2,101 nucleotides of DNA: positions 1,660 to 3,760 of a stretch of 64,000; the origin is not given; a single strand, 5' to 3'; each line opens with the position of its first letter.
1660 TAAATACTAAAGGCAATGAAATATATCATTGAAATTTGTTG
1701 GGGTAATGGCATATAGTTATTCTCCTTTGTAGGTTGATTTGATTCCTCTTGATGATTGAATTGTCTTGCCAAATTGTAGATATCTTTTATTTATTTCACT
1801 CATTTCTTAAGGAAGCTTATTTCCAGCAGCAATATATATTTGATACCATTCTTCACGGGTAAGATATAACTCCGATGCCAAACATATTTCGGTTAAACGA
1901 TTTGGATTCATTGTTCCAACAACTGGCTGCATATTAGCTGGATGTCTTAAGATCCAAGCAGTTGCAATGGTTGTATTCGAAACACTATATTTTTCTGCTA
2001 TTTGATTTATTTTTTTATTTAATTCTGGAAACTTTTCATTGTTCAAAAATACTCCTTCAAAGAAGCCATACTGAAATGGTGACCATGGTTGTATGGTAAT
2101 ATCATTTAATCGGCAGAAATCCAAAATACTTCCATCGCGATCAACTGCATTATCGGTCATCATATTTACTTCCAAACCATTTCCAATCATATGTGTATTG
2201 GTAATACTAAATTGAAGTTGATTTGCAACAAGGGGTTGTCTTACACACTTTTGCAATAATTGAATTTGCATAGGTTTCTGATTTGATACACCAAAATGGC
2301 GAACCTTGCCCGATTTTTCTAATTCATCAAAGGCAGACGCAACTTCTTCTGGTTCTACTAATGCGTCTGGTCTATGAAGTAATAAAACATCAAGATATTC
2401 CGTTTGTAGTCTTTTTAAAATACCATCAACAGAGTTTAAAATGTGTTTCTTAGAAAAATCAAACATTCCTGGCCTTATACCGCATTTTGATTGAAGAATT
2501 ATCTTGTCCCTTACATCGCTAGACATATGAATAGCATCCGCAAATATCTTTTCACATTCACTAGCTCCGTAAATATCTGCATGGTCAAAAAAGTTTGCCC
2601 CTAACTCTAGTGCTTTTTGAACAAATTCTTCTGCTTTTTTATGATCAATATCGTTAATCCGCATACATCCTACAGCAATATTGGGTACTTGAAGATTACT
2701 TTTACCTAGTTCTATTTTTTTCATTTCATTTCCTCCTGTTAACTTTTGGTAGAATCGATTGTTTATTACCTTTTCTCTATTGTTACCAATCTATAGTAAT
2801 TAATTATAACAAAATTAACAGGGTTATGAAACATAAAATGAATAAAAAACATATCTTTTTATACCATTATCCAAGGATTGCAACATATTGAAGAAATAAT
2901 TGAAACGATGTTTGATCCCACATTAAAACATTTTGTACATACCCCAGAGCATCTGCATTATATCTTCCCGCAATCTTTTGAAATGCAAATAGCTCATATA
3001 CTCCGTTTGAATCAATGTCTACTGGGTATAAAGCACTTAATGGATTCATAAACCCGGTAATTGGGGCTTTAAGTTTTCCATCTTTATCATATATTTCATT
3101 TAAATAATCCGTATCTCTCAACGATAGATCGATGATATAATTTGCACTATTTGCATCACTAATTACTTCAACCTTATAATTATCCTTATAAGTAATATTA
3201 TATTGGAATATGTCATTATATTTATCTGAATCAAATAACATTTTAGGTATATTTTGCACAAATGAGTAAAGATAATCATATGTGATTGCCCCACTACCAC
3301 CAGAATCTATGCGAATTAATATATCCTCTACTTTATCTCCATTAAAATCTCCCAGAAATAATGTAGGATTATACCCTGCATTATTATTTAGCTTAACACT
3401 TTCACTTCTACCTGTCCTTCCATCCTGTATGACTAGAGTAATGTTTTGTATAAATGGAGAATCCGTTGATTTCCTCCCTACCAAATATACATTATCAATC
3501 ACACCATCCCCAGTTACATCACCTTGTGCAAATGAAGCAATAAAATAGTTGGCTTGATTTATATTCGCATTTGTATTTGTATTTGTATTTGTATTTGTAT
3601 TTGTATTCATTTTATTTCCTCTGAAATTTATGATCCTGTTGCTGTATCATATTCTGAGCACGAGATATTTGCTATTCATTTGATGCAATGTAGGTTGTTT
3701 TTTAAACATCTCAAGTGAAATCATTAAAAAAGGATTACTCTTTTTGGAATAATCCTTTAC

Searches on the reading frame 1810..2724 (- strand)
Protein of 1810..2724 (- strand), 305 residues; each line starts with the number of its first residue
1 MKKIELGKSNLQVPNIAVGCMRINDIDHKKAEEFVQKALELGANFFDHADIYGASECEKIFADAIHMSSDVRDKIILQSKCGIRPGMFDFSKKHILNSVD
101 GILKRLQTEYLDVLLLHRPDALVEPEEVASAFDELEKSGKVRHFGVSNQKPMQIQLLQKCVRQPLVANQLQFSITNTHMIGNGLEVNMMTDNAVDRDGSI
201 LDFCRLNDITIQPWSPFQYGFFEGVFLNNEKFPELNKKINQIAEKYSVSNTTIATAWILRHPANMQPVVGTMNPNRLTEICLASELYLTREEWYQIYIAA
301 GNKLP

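Call 18: search_protein_families(library=pfam, proteins=[window:1810-2724:-], max_evalue=0.01)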
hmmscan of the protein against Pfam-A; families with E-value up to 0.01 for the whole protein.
window:1810-2724:- (305 aa): 1 family
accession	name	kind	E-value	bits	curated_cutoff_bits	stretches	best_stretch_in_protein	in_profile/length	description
PF00248.27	Aldo_ket_red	-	8.9e-56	189.5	24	1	16-296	2-286/291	Aldo/keto reductase family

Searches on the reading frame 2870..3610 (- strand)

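Call 18: search_protein_families(library=pfam, proteins=[window:2870-3610:-], max_evalue=0.01)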
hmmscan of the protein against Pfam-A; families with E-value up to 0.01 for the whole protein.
window:2870-3610:- (247 aa): 1 family
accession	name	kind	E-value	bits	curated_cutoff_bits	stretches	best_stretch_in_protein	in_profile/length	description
PF13517.12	FG-GAP_3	-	4.5e-05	24.4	26.9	0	56-99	17-61/61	FG-GAP-like repeat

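Call 43: search_protein_families(library=padloc, proteins=[window:2870-3610:-], max_evalue=0.01)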
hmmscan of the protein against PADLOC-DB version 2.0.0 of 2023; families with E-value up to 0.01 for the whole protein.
window:2870-3610:- (247 aa): 0 families
